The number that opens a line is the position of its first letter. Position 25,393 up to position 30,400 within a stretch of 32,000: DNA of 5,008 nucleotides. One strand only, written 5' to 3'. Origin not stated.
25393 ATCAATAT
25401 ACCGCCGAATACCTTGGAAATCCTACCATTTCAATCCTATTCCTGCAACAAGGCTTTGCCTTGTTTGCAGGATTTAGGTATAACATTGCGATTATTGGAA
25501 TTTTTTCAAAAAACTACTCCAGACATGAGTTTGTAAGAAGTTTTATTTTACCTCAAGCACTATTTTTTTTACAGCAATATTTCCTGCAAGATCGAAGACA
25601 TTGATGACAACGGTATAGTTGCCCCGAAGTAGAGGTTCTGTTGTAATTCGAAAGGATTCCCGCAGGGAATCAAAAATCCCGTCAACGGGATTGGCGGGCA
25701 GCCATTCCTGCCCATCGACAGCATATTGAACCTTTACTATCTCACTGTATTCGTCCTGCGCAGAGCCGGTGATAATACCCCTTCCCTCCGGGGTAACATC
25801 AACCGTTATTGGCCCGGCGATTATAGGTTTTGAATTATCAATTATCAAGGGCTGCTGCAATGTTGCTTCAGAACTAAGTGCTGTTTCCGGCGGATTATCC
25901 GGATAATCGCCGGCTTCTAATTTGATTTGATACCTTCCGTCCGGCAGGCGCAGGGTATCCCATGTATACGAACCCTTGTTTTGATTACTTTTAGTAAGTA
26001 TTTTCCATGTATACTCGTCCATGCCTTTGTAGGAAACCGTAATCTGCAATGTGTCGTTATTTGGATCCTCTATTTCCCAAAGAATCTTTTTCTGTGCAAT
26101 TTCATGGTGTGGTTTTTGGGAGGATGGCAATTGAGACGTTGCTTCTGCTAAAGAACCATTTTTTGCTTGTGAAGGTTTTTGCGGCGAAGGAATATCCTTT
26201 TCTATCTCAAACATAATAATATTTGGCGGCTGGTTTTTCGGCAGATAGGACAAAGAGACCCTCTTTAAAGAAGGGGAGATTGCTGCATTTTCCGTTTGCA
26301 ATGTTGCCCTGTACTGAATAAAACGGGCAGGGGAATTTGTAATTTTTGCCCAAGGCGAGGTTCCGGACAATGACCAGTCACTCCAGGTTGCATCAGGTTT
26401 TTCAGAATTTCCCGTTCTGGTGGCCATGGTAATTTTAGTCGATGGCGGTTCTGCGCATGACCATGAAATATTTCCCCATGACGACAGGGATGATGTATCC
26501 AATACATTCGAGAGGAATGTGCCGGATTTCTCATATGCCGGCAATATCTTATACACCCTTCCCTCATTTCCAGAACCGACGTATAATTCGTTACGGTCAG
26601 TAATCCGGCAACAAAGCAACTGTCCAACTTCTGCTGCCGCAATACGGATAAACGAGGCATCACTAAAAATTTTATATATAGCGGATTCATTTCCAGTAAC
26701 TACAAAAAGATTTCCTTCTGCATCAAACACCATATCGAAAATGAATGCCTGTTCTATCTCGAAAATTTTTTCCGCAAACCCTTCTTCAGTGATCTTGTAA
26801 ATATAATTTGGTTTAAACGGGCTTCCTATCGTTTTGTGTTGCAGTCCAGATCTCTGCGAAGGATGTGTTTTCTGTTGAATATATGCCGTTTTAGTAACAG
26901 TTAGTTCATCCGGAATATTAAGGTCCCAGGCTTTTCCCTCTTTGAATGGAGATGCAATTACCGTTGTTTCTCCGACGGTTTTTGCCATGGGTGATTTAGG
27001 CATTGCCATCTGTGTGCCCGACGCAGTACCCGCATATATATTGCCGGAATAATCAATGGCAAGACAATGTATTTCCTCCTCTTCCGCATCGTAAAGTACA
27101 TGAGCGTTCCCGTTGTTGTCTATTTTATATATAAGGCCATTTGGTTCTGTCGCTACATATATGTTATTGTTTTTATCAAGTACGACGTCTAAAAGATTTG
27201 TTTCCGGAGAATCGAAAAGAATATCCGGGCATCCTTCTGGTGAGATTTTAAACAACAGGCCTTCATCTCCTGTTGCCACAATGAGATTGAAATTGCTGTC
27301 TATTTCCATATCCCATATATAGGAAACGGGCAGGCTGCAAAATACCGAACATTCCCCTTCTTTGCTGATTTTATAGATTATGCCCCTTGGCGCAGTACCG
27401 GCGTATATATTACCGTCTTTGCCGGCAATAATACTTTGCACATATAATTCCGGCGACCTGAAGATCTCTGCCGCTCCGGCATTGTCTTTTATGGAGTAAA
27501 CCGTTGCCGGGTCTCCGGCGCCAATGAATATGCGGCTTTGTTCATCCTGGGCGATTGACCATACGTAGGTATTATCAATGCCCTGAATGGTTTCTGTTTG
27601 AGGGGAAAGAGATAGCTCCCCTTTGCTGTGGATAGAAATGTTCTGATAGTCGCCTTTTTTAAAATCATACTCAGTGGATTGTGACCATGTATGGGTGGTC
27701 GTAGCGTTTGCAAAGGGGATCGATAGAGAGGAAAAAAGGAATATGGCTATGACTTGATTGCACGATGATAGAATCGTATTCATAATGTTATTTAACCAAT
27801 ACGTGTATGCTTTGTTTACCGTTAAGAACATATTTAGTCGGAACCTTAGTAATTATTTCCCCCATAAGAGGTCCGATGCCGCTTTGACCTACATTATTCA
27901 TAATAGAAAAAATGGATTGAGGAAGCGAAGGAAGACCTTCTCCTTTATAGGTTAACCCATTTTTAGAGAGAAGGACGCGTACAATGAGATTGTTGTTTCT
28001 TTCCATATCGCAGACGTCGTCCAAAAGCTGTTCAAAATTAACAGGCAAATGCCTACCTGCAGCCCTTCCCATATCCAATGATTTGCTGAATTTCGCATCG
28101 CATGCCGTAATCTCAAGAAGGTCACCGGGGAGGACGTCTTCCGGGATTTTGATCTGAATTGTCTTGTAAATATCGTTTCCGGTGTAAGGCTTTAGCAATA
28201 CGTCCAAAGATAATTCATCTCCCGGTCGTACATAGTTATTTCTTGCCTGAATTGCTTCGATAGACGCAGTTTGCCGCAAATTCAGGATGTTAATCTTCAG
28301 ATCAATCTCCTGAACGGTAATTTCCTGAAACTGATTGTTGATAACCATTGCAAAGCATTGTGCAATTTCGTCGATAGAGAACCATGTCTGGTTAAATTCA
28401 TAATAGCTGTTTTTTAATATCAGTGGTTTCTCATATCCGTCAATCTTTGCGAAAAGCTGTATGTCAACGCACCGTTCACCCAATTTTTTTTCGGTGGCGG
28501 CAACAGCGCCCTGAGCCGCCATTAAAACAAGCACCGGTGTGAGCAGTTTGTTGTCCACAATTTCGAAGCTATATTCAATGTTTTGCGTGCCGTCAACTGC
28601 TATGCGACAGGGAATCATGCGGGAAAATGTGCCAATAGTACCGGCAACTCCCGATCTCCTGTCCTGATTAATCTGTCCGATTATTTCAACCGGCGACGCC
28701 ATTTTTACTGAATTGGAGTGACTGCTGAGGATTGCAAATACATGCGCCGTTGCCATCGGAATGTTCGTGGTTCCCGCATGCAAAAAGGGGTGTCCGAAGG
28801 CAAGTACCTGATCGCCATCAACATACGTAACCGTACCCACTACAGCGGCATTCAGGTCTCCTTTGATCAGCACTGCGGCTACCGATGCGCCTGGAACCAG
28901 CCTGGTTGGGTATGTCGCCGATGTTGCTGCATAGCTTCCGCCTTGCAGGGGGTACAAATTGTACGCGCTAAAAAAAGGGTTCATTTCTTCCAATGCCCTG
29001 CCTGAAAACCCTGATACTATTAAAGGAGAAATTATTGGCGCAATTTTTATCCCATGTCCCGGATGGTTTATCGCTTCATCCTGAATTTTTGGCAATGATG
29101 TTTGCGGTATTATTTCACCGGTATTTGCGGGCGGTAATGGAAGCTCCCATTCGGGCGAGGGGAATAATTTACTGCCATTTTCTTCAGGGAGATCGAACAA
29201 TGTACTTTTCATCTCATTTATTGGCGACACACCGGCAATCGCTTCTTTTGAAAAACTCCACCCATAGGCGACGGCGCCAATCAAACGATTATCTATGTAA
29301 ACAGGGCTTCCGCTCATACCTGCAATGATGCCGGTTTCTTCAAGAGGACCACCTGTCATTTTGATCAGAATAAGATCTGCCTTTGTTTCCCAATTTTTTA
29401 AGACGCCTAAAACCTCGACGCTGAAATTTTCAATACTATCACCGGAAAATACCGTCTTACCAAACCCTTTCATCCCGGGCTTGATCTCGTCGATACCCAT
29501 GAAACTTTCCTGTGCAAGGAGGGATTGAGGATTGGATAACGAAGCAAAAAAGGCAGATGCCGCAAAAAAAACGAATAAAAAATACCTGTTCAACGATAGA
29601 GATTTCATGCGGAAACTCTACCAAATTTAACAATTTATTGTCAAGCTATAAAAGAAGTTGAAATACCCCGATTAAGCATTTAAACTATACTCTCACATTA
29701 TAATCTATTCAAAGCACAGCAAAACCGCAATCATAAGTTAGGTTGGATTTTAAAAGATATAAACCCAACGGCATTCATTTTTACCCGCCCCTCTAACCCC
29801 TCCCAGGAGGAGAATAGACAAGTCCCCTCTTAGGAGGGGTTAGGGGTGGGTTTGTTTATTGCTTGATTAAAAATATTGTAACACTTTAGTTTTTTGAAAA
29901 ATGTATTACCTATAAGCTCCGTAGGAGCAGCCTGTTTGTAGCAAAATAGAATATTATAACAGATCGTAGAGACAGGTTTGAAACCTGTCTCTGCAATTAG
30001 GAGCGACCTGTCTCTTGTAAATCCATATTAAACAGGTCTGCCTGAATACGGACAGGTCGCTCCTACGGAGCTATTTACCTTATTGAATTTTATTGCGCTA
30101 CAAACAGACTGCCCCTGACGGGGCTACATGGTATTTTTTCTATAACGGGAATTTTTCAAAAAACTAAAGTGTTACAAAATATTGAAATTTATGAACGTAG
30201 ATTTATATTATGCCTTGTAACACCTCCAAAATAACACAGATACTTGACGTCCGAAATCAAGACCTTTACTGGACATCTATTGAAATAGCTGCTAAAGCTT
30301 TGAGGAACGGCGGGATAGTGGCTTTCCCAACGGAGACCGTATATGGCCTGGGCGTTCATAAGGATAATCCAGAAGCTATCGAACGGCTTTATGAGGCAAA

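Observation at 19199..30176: Dispersed family of intergenic elements: a conserved 25-26 nt inverted arm brackets variable, self-palindromic cores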

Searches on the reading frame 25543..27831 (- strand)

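Call 9: search_protein_families(library=pfam, proteins=[window:25543-27831:-])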
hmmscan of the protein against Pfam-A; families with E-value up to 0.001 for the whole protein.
window:25543-27831:- (762 aa): 3 families
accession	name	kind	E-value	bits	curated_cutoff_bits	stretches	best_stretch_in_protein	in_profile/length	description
PF07494.17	Reg_prop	-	4e-12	45.2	20.4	0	85-105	2-22/24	Two component regulator propeller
PF19077.6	Big_13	-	7.1e-06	26.9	27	0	725-756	62-94/102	Bacterial Ig-like domain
PF17957.7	Big_7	-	0.00031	21.8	24.1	0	686-719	21-44/70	Bacterial Ig domain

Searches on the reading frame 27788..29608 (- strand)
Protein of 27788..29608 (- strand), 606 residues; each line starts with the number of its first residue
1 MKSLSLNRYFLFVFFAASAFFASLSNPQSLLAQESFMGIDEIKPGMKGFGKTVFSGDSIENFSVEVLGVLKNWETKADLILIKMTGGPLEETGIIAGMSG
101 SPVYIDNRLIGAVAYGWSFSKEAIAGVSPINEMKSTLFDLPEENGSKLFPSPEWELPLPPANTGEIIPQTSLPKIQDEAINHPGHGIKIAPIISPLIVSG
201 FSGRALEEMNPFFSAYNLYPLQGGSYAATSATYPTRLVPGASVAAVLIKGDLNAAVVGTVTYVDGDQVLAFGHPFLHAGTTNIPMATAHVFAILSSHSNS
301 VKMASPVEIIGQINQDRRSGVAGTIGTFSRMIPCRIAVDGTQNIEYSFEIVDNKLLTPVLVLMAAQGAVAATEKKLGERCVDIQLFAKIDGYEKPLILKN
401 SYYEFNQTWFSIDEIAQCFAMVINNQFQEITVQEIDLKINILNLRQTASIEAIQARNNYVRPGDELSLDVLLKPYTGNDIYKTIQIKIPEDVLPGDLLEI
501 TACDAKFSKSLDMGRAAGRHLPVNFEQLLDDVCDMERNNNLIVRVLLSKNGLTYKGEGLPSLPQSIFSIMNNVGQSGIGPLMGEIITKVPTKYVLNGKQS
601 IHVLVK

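Call 9: search_protein_families(library=pfam, proteins=[window:27788-29608:-])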
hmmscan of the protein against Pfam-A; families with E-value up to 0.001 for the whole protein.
window:27788-29608:- (606 aa): 1 family
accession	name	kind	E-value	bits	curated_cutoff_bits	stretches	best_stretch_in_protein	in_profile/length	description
PF05580.18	Peptidase_S55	-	1.1e-11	45.6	25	1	52-115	127-192/210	SpoIVB peptidase S55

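Call 36: find_encoding_contigs(protein=window:27788-29608:-, flank=10000, max_places=10)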
Protein window:27788-29608:- (606 aa): 23 contigs read that carry it; 10 places shown.
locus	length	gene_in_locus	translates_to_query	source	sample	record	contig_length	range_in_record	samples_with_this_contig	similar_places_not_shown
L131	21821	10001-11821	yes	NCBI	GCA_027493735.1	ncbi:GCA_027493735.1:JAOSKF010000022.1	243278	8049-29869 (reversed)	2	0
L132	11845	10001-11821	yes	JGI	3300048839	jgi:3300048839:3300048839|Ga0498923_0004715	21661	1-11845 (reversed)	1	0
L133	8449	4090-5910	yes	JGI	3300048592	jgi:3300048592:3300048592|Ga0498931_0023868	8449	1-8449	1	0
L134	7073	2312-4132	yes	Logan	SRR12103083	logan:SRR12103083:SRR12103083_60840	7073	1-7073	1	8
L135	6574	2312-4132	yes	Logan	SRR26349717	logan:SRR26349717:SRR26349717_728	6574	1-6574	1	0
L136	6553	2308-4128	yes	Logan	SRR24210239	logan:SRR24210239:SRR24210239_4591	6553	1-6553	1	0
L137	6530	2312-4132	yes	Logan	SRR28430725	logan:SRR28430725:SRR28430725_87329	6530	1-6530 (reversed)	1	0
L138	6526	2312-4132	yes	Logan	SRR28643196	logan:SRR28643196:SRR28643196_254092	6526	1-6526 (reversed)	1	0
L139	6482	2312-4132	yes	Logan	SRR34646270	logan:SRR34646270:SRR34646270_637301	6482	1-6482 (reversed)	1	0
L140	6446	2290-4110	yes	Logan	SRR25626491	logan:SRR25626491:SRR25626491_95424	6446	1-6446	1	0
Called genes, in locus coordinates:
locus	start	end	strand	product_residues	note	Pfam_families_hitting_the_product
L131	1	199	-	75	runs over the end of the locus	-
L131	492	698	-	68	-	-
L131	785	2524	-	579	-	PF00989:PAS, PF08448:PAS_4 (weak), PF13426:PAS_9 (weak), PF02518:HATPase_c, PF00072:Response_reg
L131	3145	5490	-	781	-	PF03705:CheR_N, PF01739:CheR, PF13596:PAS_10, PF00989:PAS (weak), PF13426:PAS_9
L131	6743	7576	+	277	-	PF01678:DAP_epimerase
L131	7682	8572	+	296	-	-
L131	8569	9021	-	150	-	PF02502:LacAB_rpiB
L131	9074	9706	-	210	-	PF01300:Sua5_yciO_yrdC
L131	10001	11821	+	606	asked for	PF05580:Peptidase_S55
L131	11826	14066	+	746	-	PF07494:Reg_prop (faint), PF19077:Big_13 (faint)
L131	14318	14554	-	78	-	-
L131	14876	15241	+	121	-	-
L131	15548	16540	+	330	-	PF04754:Transposase_31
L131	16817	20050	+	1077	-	PF00535:Glycos_transf_2, PF10111:Glyco_tranf_2_2, PF13641:Glyco_tranf_2_3, PF00534:Glycos_transf_1, PF13692:Glyco_trans_1_4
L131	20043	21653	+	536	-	PF13439:Glyco_transf_4, PF20706:GT4-conflict, PF00534:Glycos_transf_1, PF13692:Glyco_trans_1_4, PF13414:TPR_11, PF13432:TPR_16, PF13424:TPR_12, PF00515:TPR_1 (weak), +8 more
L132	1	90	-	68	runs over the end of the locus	-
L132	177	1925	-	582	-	PF00989:PAS, PF08448:PAS_4 (weak), PF13426:PAS_9 (weak), PF02518:HATPase_c, PF00072:Response_reg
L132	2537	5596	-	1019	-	PF01339:CheB_methylest, PF03705:CheR_N, PF01739:CheR, PF00989:PAS (faint), PF13596:PAS_10, PF13426:PAS_9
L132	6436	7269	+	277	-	PF01678:DAP_epimerase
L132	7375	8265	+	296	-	-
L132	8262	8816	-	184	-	PF02502:LacAB_rpiB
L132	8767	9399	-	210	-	PF01300:Sua5_yciO_yrdC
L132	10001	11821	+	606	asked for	PF05580:Peptidase_S55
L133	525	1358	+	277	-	PF01678:DAP_epimerase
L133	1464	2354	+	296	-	-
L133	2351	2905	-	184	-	PF02502:LacAB_rpiB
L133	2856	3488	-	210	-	PF01300:Sua5_yciO_yrdC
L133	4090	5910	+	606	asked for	PF05580:Peptidase_S55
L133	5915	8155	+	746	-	PF07494:Reg_prop (faint), PF19077:Big_13 (faint)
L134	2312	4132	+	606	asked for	PF05580:Peptidase_S55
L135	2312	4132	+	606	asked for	PF05580:Peptidase_S55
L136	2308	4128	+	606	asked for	PF05580:Peptidase_S55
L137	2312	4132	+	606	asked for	PF05580:Peptidase_S55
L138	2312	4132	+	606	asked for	PF05580:Peptidase_S55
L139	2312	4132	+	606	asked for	PF05580:Peptidase_S55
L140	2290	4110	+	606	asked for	PF05580:Peptidase_S55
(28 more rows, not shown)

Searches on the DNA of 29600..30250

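Call 65: search_rna_families(source=window, start=29600, end=30250, threshold=evalue, max_evalue=1)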
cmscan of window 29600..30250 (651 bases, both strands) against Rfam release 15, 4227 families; matches with E-value up to 1: 6.
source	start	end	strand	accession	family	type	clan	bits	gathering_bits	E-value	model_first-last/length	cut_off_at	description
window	29783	29854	+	RF02795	Pab91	Gene; snRNA; snoRNA; HACA-box;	-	21.7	71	0.16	1-57/57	no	Pab91 RNA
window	29987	30075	+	RF00695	MIR398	Gene; miRNA;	-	18.6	55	0.19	1-109/109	no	MIR398 microRNA precursor family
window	29787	29849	-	RF04210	MIR8643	Gene; miRNA;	-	18.6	135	0.56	1-150/150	no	MIR8643 microRNA precursor family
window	29783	29851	+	RF03406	mir-3099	Gene; miRNA;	-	18.6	95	0.76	1-84/84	no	mir-3099 microRNA precursor family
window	29965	30032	+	RF02603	BASRCII26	Gene; sRNA;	-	17.1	218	0.071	1-190/190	no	Brucella sRNA CII26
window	29781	29853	+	RF04149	MIR447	Gene; miRNA;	-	17.1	200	0.55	23-214/236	no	MIR447 microRNA precursor family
